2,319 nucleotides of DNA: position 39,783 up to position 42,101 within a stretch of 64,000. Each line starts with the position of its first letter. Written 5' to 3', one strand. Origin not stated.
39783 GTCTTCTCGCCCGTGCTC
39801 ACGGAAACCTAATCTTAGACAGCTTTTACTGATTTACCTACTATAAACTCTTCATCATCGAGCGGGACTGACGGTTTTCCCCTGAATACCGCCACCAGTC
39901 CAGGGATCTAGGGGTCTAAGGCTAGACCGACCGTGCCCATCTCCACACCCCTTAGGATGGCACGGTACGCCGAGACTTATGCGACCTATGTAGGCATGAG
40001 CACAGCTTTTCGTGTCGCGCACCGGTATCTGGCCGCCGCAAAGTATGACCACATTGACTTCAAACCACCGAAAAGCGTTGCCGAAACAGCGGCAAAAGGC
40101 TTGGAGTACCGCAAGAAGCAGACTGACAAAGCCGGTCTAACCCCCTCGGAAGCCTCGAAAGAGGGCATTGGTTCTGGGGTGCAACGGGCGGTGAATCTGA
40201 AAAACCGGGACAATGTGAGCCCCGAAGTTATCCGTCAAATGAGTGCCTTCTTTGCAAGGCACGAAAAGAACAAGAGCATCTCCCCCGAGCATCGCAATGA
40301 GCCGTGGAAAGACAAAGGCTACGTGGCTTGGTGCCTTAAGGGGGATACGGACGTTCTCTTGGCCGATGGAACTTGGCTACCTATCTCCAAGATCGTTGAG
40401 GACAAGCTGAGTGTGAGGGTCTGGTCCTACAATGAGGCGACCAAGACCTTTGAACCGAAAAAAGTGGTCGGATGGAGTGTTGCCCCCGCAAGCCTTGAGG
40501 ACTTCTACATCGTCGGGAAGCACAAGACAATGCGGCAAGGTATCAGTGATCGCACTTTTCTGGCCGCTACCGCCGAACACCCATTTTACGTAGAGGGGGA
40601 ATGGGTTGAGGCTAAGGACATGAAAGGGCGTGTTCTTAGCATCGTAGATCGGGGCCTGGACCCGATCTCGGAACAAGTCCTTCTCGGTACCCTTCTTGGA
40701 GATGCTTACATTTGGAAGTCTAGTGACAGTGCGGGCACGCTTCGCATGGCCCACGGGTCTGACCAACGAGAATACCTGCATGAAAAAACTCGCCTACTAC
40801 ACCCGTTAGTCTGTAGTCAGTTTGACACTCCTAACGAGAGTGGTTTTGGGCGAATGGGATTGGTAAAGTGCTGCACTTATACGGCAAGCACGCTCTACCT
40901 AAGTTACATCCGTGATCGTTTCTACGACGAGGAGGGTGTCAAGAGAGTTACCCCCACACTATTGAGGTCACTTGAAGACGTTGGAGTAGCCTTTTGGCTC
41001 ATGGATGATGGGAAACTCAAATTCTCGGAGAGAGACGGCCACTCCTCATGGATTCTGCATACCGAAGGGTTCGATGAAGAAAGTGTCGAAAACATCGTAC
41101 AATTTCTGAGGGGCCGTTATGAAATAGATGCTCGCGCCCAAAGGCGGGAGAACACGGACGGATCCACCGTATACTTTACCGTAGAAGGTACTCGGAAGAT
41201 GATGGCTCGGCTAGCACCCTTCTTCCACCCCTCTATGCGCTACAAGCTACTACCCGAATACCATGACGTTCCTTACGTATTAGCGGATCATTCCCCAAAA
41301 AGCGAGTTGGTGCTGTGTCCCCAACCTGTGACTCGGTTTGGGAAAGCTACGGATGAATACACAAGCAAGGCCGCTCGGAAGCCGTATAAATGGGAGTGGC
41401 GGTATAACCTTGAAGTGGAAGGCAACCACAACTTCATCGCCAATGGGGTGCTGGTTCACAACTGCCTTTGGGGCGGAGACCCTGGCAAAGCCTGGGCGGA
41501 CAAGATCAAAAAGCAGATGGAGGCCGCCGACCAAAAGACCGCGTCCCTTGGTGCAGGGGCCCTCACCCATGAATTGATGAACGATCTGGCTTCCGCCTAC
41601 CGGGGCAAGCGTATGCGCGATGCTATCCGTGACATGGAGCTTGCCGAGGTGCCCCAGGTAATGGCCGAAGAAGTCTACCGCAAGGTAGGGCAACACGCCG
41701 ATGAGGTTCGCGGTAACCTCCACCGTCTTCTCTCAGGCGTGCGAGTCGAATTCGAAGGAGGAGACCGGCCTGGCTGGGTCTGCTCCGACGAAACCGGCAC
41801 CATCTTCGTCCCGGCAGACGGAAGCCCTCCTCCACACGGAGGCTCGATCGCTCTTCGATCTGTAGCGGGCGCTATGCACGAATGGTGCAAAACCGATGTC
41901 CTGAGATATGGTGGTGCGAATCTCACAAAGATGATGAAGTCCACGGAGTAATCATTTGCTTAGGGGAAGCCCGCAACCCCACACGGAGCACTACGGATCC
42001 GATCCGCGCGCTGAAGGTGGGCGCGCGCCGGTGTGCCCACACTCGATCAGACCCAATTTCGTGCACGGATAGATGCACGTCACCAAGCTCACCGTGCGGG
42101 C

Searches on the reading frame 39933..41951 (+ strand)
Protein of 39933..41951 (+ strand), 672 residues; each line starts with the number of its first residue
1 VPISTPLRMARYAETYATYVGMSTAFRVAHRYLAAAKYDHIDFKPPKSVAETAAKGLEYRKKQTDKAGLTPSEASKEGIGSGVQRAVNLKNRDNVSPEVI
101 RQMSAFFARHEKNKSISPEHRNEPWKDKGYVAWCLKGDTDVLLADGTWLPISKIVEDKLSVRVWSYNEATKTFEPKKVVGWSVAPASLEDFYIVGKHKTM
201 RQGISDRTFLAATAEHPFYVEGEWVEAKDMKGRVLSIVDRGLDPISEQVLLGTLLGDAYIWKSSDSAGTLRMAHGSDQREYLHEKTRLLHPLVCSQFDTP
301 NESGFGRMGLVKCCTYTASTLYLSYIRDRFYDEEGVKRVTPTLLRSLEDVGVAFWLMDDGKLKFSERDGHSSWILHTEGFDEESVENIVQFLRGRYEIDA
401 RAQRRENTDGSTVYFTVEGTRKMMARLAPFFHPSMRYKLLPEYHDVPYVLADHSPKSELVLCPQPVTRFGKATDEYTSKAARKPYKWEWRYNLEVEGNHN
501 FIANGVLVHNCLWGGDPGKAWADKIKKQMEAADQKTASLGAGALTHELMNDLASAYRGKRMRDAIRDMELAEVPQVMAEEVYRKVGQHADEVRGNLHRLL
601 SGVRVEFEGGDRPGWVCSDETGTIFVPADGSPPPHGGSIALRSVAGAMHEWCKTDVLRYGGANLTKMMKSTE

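Call 8: search_protein_families(library=pfam, proteins=[window:39933-41951:+], max_evalue=0.001)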
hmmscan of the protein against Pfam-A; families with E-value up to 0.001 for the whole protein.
window:39933-41951:+ (672 aa): 3 families
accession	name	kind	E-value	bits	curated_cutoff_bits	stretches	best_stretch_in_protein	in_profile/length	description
PF03161.18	LAGLIDADG_2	-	6.2e-25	88.5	25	1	248-422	2-167/168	LAGLIDADG DNA endonuclease family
PF14890.11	Intein_splicing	-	7e-07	29.6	35.8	1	143-510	3-155/155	Intein splicing domain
PF07591.16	PT-HINT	-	3e-06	27.9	27.7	1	162-231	19-82/137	Pretoxin HINT domain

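Call 29: search_protein_families(library=phrogs, proteins=[window:39933-41951:+], max_evalue=0.0001)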
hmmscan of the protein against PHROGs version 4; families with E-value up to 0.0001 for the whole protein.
window:39933-41951:+ (672 aa): 1 family
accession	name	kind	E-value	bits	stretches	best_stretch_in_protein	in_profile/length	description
phrog_11023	-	DNA, RNA and nucleotide metabolism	3.9e-06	27.7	1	248-439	9-180/185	homing endonuclease with LAGLIDADG motif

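Call 33: search_dna_similar(query=window:39933-41951:+, collection=phages, mode=protein, max_rows=15)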
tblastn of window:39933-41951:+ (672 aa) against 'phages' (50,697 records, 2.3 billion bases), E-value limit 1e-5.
Records with a match: 90; places in all: 91; records where one place covers at least 80% of the query: 0.
Best place of each record, by identity: <60% 90.
By first word of the organism name: Vibrio 62; Mycobacterium 6; Salmonella 5; Escherichia 3; uncultured 2; Erwinia 2; Xanthomonas 2; Synechococcus 2; Pseudaeromonas 1; Bacteriophage 1; and 4 more.
By host as written in the record: Vibrio lentus 35; - 17; Vibrio splendidus 6; Mycobacterium smegmatis mc2 155 4; Vibrio cyclitrophicus 4; Salmonella enterica 3; Vibrio crassostreae 3; Mycobacterium smegmatis mc#155 2; and 11 more.
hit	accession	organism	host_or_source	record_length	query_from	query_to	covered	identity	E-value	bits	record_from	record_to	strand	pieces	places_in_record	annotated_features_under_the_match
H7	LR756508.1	uncultured phage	metagenomic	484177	37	568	79%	31.1%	9e-73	262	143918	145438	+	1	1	record has no annotation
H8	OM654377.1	Pseudaeromonas phage vB_PpeM_ KLEP7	Pseudaeromonas pectinilytica strain ...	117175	132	521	58%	29.4%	5e-23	111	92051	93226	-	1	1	intein-containing RNA ligase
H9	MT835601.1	Bacteriophage sp.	human fecal samples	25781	134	592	68%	23.0%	2e-11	74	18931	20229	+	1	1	record has no annotation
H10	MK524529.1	Mycobacterium phage Phoebus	Mycobacterium smegmatis mc2 155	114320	134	510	56%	27.3%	1e-11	74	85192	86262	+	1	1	158: RNA ligase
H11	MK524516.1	Mycobacterium phage Bobby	Mycobacterium smegmatis mc2 155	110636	134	510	56%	27.3%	2e-11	74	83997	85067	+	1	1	147: RNA ligase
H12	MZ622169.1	Mycobacterium phage Beem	Mycobacterium smegmatis mc2 155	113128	134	510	56%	27.3%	2e-11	74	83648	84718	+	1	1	158: RNA ligase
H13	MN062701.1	Mycobacterium phage Dallas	Mycobacterium smegmatis mc2 155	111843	134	510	56%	27.3%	2e-11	74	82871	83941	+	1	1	153: RNA ligase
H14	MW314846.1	Mycobacterium phage KashFlow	Mycobacterium smegmatis mc#155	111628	134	510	56%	26.8%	1e-10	71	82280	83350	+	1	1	155: RNA ligase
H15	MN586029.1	Mycobacterium phage Hannaconda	Mycobacterium smegmatis mc#155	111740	134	510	56%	26.8%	1e-10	71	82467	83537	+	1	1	150: HNH endonuclease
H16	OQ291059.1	Salmonella phage Kenya-K42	Salmonella enterica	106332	134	511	56%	25.6%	3e-17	92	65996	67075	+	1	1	record has no annotation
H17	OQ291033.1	Salmonella phage Kenya-K36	Salmonella enterica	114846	134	511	56%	25.6%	3e-17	92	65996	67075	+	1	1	DNA polymerase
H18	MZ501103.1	Escherichia phage SelmaRatti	Escherichia coli K-12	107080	134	511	56%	25.1%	6e-14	82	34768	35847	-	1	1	intein-containing DNA polymerase precursor | DNA polymerase | intein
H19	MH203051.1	Escherichia phage Gostya9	Escherichia coli C600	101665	134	511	56%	25.0%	2e-17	93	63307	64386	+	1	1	pol: DNA polymerase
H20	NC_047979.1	Escherichia phage Gostya9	Escherichia coli C600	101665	134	511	56%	25.0%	2e-17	93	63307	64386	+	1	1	pol: DNA polymerase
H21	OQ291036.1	Salmonella phage Kenya-K44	Salmonella enterica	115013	134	511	56%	24.8%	2e-16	90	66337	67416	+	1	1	DNA polymerase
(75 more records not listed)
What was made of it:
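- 39933-41951 is best matched by a 484-kb uncultured phage (call 33).
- Tried and rejected: The ORF 39933-41951 gave only homing-endonuclease and intein matches (calls 29, 33).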
